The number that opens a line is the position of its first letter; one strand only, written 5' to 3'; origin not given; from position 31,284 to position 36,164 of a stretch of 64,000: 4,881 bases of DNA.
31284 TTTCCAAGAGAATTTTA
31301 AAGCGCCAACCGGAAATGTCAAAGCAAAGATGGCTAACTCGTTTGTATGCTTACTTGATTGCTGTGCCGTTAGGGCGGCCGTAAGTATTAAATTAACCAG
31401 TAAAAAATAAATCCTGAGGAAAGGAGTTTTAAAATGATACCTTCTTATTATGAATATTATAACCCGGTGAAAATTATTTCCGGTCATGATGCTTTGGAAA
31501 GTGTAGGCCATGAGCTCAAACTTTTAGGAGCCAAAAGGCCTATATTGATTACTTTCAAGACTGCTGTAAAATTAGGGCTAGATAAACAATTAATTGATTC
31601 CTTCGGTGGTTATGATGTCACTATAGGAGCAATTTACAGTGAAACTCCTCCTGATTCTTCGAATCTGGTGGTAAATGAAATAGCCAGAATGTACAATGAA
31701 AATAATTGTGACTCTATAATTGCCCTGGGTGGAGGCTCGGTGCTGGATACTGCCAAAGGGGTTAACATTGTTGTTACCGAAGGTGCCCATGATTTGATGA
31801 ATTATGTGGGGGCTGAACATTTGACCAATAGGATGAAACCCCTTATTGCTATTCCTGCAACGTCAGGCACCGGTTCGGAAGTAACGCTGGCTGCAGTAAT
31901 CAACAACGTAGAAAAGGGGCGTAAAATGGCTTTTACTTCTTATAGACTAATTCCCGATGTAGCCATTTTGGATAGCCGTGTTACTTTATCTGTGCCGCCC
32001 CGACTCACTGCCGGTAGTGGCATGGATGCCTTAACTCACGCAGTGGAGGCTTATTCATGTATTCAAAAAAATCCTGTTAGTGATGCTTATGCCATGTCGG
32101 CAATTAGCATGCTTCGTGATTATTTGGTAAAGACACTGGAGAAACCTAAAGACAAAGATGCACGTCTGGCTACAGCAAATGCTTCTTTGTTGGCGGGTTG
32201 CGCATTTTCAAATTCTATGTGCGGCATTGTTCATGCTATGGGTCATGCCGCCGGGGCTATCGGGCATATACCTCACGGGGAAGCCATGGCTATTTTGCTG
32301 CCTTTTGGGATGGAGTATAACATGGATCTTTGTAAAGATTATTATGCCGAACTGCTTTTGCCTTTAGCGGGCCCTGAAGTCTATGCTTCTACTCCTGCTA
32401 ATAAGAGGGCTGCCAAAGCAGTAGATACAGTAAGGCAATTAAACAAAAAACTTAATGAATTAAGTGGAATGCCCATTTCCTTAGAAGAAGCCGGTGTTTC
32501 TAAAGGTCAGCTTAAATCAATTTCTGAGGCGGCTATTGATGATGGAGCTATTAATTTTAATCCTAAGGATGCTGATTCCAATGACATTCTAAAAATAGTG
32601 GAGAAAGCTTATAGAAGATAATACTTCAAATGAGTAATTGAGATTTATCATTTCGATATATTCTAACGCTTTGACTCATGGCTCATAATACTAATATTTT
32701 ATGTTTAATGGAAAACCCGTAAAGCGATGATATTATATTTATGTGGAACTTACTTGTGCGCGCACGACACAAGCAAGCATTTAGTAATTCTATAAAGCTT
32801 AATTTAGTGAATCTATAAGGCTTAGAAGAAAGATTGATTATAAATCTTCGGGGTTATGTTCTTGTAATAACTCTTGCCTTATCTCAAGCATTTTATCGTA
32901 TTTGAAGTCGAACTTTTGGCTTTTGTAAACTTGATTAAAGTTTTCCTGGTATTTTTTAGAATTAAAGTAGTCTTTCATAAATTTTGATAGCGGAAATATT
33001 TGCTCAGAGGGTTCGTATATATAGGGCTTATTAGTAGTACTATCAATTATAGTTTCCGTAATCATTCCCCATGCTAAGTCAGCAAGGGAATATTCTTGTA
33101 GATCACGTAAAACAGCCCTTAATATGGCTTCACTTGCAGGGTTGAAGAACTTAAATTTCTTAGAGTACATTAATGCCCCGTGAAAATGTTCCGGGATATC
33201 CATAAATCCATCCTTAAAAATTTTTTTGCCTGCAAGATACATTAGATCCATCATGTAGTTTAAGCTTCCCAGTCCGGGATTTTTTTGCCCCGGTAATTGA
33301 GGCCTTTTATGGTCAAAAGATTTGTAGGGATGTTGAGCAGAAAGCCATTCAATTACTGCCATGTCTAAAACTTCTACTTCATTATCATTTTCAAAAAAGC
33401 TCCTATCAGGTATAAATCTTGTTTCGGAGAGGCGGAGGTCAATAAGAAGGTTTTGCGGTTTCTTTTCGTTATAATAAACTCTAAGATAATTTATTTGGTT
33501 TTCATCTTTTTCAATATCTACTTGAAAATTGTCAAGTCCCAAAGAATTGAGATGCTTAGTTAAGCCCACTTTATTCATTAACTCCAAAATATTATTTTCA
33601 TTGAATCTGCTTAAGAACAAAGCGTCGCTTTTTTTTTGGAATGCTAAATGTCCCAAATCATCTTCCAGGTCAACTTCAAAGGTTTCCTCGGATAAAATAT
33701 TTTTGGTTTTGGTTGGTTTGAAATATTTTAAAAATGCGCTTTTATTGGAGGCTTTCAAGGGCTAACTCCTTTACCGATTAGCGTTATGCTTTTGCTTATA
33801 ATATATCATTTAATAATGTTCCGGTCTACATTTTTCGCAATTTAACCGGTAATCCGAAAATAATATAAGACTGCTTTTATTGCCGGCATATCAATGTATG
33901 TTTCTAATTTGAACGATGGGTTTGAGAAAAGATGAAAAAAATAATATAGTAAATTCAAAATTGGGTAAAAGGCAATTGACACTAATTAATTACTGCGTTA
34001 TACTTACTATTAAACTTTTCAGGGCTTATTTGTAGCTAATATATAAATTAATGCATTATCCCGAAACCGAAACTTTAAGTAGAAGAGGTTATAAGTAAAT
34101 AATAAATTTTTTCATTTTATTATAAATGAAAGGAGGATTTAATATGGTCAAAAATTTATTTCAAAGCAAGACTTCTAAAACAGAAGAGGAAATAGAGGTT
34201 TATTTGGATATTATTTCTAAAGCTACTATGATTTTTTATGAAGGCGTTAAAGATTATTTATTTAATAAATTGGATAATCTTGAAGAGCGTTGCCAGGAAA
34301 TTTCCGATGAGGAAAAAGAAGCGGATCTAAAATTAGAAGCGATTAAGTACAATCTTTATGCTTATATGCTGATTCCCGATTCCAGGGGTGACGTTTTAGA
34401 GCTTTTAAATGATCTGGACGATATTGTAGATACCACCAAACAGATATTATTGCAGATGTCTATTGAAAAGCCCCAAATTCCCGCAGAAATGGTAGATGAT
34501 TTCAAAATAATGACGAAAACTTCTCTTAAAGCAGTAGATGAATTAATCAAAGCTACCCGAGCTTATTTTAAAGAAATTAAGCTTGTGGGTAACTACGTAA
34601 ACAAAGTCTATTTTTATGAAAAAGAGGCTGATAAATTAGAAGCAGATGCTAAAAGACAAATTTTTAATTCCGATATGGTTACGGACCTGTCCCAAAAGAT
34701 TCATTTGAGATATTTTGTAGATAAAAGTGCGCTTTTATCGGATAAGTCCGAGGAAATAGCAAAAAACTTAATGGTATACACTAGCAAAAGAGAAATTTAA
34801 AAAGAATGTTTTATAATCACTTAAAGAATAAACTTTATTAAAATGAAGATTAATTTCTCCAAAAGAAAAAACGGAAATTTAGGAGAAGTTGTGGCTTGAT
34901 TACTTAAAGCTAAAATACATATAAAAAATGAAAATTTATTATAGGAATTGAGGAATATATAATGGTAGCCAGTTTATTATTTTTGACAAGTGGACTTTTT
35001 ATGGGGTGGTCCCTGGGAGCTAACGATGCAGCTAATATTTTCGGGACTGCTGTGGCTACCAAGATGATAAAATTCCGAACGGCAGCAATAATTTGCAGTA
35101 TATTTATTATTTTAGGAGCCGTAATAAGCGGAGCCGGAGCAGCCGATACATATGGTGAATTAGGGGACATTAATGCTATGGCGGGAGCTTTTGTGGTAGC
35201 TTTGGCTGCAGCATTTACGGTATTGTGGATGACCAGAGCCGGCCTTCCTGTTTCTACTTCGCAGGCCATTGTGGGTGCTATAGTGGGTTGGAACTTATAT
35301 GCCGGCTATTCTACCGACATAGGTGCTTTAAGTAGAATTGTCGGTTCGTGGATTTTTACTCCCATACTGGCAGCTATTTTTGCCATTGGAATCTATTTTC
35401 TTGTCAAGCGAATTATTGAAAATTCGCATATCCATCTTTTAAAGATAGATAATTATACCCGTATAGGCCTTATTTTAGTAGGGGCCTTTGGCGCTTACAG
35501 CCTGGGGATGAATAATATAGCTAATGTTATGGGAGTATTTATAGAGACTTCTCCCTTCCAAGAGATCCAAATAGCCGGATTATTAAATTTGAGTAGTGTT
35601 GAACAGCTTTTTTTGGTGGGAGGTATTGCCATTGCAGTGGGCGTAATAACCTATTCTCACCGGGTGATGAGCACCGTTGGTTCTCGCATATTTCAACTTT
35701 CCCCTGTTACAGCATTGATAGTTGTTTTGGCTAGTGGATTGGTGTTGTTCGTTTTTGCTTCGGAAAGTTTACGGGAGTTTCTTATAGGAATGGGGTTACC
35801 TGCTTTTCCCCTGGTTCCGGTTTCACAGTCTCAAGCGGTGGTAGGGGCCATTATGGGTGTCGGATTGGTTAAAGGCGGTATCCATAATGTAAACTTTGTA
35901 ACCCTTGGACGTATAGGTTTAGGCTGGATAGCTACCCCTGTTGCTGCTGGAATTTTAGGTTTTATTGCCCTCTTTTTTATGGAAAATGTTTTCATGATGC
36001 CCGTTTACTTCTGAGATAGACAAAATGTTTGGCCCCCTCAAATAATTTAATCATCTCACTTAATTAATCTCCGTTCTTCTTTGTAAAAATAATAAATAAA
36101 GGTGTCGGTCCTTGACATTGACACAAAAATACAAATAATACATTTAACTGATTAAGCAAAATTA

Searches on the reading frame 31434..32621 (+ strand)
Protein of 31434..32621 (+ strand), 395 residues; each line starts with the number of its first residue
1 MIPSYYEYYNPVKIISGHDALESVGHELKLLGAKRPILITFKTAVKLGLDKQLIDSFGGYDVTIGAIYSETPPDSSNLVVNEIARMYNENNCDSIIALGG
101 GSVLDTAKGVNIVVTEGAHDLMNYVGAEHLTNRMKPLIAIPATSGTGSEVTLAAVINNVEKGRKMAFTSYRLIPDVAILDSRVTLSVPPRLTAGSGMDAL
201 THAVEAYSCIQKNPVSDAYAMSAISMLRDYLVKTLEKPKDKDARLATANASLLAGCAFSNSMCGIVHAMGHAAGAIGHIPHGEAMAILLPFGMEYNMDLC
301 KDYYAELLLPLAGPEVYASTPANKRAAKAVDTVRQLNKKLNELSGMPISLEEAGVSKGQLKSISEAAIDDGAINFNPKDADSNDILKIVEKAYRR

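Call 50: search_protein_families(library=pfam, proteins=[window:31434-32621:+], max_evalue=0.00001)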
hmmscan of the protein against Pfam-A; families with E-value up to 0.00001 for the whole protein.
window:31434-32621:+ (395 aa): 2 families
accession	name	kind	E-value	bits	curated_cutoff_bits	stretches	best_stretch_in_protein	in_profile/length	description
PF25137.1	ADH_Fe_C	-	1.6e-46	158.9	27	1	192-393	1-194/194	Fe-containing alcohol dehydrogenase family, C-terminal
PF00465.25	Fe-ADH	-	4.2e-42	144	31.3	1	11-180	1-167/168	Iron-containing alcohol dehydrogenase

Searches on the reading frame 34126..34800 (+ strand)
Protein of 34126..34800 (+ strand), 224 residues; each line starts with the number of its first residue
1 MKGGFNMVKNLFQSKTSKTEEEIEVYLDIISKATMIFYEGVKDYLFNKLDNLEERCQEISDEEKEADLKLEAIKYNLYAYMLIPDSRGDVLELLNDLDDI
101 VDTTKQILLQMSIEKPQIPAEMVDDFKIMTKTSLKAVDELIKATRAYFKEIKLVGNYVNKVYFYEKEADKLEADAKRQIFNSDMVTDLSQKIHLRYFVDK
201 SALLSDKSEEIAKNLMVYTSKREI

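Call 51: search_protein_families(library=pfam, proteins=[window:34126-34800:+], max_evalue=0.00001)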
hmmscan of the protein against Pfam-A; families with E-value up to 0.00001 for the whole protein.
window:34126-34800:+ (224 aa): 1 family
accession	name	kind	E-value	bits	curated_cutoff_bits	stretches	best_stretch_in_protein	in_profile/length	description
PF01865.21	PhoU_div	-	5.9e-22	78.5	24.4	1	15-217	5-210/214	Protein of unknown function DUF47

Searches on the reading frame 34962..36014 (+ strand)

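Call 50: search_protein_families(library=pfam, proteins=[window:34962-36014:+], max_evalue=0.00001)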
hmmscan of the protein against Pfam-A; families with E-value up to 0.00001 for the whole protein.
window:34962-36014:+ (350 aa): 1 family
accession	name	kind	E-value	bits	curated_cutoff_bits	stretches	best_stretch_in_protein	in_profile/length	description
PF01384.25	PHO4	-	6.7e-63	213.2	33.7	2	19-333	2-350/350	Phosphate transporter family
